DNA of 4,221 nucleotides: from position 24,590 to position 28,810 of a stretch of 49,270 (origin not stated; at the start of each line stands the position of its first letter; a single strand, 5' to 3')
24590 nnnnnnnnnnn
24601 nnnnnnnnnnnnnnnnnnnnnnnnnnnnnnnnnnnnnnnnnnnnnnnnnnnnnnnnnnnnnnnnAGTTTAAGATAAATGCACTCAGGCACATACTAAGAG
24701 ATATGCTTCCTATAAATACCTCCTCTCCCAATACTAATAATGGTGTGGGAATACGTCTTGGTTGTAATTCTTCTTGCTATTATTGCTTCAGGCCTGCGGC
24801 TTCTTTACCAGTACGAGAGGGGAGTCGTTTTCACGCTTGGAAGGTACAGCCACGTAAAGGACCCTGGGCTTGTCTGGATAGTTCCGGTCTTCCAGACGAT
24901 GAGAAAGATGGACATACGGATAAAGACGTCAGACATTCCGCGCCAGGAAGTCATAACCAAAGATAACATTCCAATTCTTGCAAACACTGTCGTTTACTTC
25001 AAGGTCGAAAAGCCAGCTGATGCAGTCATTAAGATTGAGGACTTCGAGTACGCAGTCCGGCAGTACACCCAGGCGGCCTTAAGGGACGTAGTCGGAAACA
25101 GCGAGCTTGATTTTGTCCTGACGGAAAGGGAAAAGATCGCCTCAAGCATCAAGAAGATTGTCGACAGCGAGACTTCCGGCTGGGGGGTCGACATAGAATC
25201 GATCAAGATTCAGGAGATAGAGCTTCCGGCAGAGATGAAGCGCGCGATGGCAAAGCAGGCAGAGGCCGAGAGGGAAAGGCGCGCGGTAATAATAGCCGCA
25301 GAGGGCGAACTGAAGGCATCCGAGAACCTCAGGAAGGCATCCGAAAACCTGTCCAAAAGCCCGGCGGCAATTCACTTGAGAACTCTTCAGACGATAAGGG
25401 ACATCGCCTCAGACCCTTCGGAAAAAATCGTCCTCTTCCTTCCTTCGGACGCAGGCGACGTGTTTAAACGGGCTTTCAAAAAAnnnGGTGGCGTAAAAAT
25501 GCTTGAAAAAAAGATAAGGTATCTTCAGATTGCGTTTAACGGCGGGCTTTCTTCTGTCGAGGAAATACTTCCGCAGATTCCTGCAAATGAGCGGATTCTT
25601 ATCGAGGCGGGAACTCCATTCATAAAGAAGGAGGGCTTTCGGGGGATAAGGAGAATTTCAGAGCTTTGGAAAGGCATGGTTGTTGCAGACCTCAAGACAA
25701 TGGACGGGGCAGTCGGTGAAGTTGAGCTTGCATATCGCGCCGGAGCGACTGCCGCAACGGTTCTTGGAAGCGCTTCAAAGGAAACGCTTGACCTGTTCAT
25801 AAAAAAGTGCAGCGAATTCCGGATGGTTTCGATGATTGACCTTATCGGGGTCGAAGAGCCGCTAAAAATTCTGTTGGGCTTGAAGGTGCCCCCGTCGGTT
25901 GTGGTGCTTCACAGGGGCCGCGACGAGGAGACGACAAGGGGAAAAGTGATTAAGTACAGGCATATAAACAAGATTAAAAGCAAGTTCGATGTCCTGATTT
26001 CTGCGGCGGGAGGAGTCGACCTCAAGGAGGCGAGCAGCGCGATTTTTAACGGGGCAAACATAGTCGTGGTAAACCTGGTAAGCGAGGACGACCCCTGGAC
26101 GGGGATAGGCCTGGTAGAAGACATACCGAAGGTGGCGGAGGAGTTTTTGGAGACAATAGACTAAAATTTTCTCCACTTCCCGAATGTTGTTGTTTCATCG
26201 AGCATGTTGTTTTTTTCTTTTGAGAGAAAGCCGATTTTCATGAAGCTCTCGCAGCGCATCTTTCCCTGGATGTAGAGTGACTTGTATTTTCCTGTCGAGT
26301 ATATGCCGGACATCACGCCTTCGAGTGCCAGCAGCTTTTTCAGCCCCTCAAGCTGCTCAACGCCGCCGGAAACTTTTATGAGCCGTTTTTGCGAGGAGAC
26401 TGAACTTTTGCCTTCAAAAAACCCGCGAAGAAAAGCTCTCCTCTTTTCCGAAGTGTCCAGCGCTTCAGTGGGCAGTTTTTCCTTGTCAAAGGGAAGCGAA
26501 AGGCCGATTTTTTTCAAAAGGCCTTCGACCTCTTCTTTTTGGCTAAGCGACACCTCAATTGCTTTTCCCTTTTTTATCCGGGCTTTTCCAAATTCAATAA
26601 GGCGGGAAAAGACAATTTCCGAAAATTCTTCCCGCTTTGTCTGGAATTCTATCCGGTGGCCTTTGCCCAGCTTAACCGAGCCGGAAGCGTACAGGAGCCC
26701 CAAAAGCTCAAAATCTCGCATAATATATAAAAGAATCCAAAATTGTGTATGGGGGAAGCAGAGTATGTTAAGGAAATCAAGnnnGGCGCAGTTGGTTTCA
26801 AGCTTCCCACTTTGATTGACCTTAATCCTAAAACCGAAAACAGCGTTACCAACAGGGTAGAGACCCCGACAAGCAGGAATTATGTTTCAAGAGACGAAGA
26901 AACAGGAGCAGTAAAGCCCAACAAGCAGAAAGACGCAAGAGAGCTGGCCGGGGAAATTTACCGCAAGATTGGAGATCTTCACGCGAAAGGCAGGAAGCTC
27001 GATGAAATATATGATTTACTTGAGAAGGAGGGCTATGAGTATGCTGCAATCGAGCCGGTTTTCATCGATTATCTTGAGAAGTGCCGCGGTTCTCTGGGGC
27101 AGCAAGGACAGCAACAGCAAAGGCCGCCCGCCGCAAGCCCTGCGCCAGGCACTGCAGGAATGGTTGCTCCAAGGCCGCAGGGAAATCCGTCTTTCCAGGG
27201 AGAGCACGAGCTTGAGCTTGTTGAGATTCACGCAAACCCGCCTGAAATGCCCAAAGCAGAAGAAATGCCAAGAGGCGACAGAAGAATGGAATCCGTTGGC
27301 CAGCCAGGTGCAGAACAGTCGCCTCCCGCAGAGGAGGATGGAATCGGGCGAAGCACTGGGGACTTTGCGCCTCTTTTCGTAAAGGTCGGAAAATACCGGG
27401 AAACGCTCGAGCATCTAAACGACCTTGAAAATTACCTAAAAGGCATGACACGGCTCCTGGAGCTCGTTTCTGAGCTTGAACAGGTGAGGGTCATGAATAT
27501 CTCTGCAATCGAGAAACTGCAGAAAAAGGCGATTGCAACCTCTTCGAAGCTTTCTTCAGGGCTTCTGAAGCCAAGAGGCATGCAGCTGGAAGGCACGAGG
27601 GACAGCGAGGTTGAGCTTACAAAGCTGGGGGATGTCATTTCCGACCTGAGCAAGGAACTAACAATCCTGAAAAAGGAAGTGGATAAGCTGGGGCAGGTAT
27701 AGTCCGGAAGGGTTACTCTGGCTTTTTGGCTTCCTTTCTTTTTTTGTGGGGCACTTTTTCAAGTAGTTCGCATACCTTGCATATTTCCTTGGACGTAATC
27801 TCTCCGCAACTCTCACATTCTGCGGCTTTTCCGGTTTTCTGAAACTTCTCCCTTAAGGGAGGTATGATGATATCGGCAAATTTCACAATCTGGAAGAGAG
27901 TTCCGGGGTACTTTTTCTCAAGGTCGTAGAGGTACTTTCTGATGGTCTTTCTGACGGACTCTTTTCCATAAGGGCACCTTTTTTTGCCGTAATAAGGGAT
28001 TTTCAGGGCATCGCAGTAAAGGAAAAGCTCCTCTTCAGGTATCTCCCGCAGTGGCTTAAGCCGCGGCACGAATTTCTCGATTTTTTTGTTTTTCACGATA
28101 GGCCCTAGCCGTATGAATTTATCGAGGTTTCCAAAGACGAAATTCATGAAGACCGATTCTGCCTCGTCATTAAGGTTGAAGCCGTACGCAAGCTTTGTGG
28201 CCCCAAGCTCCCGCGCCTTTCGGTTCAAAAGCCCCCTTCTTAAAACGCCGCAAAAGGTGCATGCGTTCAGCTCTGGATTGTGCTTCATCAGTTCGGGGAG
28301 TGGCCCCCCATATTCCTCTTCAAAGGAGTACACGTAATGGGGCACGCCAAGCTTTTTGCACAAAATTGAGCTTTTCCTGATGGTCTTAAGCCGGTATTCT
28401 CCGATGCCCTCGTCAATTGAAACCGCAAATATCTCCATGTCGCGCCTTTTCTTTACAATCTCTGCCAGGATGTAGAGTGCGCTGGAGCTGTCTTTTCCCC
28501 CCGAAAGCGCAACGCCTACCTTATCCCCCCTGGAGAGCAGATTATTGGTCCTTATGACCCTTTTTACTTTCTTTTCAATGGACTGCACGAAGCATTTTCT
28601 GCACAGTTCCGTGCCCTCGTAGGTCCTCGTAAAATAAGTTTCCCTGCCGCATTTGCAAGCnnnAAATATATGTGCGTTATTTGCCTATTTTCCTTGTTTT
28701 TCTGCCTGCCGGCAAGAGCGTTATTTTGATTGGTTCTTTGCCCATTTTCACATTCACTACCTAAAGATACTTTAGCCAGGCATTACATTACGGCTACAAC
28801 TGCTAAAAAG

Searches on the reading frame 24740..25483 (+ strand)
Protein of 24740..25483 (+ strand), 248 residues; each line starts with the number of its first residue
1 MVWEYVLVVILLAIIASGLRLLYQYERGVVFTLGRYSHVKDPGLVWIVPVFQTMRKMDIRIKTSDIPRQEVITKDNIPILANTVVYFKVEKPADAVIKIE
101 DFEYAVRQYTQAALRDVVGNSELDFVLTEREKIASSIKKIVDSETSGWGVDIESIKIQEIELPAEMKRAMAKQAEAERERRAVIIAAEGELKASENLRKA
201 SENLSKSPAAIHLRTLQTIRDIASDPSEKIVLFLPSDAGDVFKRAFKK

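Call 9: search_protein_families(library=pfam, proteins=[window:24740-25483:+], max_evalue=0.001)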
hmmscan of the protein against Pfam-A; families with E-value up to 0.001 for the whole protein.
window:24740-25483:+ (248 aa): 2 families
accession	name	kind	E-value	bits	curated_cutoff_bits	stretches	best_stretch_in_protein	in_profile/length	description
PF01145.31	Band_7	-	2.3e-41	142.2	23.6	1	24-190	5-175/176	SPFH domain / Band 7 family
PF13421.11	Band_7_1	-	1.9e-06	28.1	24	1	94-175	125-208/211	SPFH domain-Band 7 family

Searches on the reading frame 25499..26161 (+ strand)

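Call 9: search_protein_families(library=pfam, proteins=[window:25499-26161:+], max_evalue=0.001)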
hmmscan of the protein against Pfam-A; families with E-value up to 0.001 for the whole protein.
window:25499-26161:+ (221 aa): 1 family
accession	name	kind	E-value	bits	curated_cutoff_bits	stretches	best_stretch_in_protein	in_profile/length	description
PF00215.30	OMPdecase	-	7.7e-13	49.3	27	1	20-191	15-204/221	Orotidine 5'-phosphate decarboxylase / HUMPS family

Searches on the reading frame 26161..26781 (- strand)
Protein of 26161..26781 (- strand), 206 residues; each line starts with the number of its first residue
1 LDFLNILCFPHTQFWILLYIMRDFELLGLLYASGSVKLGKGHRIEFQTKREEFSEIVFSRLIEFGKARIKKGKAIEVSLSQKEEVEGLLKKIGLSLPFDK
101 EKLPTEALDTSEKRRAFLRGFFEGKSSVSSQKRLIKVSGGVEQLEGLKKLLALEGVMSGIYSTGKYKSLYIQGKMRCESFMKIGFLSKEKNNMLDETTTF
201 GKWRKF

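Call 9: search_protein_families(library=pfam, proteins=[window:26161-26781:-], max_evalue=0.001)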
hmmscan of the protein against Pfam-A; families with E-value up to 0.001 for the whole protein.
window:26161-26781:- (206 aa): 2 families
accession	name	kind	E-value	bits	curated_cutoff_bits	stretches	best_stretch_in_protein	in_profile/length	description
PF14528.11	LAGLIDADG_3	-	3e-06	27.8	22.5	1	113-175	2-72/82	LAGLIDADG-like domain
PF14527.11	LAGLIDADG_WhiA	-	0.0005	20.6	23.2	0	26-94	5-76/93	WhiA LAGLIDADG-like domain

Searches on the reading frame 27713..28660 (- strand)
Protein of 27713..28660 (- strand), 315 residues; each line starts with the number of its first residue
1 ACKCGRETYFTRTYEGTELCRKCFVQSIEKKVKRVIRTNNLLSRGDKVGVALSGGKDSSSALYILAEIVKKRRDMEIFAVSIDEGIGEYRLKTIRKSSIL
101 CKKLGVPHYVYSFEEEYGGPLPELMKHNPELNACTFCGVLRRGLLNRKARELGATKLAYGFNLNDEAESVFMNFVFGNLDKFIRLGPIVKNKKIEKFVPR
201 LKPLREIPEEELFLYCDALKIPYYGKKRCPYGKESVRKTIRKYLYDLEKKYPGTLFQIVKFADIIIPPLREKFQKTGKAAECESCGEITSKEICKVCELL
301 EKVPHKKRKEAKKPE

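Call 9: search_protein_families(library=pfam, proteins=[window:27713-28660:-], max_evalue=0.001)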
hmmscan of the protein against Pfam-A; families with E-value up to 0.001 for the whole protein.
window:27713-28660:- (315 aa): 4 families
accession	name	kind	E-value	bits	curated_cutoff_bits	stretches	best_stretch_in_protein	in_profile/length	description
PF01171.26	ATP_bind_3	-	1.6e-10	41.4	27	1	48-224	2-164/182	PP-loop family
PF03054.22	tRNA_Me_trans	-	1.2e-05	25.6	20.6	1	47-118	2-77/202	tRNA methyl transferase HUP domain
PF16503.10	zn-ribbon_14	-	3.3e-05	23.7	34.9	1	281-302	2-23/32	Zinc-ribbon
PF00733.27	Asn_synthase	-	0.00043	20.5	21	1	46-127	18-94/354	Asparagine synthase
